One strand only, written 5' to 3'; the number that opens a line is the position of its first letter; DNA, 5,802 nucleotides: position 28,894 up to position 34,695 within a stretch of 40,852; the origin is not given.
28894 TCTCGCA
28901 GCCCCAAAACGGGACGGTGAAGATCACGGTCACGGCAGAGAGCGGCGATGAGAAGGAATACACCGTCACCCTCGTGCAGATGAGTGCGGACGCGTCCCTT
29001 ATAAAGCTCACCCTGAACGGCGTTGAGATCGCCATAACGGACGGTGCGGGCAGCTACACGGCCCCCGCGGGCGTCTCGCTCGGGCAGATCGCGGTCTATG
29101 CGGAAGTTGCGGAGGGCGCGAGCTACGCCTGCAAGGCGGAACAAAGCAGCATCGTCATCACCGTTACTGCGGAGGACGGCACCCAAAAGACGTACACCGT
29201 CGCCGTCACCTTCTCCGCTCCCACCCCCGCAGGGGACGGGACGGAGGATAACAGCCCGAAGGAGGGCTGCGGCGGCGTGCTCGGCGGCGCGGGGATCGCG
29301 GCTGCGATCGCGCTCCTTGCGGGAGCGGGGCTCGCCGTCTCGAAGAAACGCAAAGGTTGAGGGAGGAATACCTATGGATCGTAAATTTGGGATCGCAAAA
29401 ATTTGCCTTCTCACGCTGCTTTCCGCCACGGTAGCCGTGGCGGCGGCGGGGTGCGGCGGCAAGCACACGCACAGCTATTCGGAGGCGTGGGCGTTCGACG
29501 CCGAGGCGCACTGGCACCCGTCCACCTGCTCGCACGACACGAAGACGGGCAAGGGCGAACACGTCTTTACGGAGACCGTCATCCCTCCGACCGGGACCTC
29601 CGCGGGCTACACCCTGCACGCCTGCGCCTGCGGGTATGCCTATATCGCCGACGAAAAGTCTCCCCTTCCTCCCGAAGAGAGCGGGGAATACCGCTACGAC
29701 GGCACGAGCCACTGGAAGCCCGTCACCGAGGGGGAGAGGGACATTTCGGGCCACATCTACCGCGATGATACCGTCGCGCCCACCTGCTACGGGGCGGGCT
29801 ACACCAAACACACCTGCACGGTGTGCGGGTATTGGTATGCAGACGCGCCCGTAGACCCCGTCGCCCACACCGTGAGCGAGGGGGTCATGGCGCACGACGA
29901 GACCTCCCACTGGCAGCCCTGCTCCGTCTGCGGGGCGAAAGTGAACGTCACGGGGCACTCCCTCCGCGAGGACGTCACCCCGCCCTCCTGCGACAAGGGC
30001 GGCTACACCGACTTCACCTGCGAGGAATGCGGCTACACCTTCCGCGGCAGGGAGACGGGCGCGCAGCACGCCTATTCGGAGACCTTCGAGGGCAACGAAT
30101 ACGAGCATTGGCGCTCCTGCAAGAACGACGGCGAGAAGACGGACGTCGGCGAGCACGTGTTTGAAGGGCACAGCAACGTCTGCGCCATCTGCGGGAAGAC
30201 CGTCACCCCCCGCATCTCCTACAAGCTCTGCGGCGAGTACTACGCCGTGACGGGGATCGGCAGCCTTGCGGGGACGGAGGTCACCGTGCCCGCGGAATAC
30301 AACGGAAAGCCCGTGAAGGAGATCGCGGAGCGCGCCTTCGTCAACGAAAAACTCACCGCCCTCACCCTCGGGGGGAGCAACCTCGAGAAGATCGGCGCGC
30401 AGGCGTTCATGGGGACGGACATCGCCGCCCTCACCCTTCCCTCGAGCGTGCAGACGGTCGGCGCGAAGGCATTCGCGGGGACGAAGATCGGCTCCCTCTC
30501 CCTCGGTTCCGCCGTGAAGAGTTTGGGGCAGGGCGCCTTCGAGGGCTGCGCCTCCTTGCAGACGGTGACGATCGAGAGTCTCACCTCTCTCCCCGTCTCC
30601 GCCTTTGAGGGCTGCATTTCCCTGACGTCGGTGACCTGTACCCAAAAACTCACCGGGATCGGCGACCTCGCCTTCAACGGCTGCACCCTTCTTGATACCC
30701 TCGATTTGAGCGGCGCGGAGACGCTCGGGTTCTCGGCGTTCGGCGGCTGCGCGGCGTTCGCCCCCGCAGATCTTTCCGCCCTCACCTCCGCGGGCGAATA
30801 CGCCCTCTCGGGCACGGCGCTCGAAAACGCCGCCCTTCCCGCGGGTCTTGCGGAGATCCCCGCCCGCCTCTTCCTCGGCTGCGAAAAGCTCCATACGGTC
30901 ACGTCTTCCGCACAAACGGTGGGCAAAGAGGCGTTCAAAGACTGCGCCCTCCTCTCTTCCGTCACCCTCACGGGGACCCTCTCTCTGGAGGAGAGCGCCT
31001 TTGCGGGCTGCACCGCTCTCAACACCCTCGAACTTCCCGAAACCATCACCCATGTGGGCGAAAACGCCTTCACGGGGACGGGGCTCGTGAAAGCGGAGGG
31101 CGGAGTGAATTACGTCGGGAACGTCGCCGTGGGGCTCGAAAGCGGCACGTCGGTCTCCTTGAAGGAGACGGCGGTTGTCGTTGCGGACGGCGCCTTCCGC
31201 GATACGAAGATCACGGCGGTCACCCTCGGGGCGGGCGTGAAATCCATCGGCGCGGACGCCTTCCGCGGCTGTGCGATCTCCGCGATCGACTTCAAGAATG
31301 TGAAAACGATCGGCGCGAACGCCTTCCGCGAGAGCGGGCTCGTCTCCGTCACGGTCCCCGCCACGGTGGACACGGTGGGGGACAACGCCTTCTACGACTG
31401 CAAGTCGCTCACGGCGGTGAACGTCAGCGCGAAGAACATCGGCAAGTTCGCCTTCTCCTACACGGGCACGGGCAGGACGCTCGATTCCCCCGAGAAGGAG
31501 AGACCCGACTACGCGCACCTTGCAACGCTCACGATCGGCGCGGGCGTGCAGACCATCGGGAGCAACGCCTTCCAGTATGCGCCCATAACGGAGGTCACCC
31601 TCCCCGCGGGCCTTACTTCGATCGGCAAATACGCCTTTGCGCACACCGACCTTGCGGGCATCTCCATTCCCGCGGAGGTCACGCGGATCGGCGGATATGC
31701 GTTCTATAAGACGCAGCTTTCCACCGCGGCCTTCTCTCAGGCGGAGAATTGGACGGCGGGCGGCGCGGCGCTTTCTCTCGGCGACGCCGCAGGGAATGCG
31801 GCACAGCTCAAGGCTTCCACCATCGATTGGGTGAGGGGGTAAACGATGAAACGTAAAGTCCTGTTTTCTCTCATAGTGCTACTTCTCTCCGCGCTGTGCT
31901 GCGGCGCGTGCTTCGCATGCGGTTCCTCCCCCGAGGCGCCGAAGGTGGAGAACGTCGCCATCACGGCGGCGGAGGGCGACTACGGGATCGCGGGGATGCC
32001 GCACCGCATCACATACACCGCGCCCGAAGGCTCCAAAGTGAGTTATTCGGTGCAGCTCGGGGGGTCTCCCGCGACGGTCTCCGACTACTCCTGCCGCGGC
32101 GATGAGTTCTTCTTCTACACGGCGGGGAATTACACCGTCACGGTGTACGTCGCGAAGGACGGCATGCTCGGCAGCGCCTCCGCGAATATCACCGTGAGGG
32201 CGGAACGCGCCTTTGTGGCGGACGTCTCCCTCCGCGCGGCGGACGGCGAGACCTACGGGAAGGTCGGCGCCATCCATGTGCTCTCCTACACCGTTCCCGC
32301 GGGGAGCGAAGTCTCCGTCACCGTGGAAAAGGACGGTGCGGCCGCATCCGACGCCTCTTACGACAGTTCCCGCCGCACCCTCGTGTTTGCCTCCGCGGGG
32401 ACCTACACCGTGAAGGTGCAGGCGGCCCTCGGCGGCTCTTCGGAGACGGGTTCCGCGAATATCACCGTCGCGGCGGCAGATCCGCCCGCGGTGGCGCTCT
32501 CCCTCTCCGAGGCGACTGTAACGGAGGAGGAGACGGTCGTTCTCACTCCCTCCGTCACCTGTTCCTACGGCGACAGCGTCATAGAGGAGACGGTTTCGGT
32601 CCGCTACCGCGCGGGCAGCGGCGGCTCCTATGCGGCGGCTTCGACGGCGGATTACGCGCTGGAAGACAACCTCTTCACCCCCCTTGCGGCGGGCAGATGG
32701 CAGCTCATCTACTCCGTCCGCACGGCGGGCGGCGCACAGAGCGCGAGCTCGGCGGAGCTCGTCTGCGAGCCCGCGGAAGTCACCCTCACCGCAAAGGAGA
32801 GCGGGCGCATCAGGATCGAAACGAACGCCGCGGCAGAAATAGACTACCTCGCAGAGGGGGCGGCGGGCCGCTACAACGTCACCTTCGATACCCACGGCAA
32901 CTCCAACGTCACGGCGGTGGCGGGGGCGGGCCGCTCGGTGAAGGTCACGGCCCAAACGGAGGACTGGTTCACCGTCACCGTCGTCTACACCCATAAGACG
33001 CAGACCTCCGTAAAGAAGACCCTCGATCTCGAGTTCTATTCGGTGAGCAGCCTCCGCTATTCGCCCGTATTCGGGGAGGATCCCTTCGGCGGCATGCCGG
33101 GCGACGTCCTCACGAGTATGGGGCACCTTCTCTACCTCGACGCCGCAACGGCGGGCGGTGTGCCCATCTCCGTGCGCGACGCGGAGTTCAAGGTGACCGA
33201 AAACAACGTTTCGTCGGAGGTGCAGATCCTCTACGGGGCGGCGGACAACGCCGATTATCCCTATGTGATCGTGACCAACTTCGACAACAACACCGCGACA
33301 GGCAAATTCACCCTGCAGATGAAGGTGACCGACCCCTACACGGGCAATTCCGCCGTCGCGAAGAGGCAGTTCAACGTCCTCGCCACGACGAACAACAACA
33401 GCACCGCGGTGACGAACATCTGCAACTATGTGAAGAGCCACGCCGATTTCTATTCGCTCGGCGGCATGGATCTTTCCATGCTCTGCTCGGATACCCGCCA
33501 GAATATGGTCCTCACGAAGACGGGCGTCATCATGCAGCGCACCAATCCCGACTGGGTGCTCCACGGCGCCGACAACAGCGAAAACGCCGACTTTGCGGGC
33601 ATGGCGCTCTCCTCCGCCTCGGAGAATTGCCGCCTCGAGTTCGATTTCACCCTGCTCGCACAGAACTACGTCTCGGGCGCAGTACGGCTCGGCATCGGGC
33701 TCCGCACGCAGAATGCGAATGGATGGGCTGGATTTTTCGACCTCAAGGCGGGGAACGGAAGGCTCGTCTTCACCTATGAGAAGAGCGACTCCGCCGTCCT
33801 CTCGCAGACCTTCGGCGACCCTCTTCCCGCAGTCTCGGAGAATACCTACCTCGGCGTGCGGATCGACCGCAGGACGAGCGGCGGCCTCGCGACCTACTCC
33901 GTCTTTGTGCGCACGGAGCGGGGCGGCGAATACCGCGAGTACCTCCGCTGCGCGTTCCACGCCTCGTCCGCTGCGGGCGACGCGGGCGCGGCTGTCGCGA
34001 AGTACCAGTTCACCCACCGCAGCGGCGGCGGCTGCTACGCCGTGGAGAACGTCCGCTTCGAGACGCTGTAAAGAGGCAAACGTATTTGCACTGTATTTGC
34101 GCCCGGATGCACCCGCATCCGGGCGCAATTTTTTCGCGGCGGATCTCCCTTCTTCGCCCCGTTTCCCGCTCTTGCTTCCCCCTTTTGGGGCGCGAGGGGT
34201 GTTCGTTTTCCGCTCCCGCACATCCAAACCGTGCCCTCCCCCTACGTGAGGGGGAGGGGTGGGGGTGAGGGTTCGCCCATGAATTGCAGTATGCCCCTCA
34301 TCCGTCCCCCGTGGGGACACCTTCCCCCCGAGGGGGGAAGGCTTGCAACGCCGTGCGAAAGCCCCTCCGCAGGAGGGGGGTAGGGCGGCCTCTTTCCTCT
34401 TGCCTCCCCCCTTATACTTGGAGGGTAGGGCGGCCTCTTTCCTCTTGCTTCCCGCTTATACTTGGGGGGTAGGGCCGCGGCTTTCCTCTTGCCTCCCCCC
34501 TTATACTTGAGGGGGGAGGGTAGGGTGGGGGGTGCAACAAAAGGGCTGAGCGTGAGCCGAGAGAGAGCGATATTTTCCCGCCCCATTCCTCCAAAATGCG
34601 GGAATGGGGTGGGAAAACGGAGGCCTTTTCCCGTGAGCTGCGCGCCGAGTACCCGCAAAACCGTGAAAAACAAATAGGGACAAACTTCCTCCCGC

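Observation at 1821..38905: Seven intergenic clusters built from one vocabulary of C-arm/G-arm hairpin modules (a BIME/REP-like mosaic I cannot assign to a named family)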

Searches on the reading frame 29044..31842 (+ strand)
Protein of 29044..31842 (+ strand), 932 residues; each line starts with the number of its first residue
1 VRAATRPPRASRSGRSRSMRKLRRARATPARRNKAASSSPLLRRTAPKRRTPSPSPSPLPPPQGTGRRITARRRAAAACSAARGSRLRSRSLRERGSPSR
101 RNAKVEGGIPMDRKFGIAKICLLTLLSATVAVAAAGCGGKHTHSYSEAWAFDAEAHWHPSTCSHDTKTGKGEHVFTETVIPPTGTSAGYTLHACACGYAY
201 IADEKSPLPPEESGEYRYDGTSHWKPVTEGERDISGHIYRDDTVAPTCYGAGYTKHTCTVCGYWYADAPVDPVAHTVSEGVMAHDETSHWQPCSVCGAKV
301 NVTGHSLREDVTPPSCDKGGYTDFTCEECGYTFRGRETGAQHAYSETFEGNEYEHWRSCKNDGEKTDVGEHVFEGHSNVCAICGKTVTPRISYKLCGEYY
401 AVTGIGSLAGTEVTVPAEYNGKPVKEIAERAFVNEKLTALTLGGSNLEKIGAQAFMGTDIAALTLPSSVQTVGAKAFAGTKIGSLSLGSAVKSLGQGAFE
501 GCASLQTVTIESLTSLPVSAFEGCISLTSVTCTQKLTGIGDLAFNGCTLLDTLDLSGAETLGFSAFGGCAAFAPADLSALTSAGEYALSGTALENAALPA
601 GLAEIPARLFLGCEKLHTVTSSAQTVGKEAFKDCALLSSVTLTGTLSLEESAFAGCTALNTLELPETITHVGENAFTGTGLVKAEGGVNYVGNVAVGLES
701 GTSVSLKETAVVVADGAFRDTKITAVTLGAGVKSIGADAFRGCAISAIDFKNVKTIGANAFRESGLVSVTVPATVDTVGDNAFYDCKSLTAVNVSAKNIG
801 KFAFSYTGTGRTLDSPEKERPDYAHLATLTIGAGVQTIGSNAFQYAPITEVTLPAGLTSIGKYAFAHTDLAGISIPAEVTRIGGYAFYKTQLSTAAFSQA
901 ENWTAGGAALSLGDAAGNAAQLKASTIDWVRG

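Call 11: search_protein_families(library=pfam, proteins=[window:29044-31842:+])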
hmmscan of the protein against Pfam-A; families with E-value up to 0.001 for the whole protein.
window:29044-31842:+ (932 aa): 2 families
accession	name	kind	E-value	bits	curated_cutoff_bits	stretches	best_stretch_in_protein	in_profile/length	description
PF13306.12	LRR_5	-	1.6e-117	387.2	27.7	7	425-548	1-124/127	BspA type Leucine rich repeat region (6 copies)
PF13855.12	LRR_8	-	1.4e-10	41.2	27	0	513-556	13-57/61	Leucine rich repeat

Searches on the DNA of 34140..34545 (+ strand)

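Call 81: search_dna_similar(query=window:34140-34545:+, collection=phages, mode=distant, max_rows=10)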
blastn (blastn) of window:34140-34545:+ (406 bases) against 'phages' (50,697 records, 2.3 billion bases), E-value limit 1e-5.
No match.
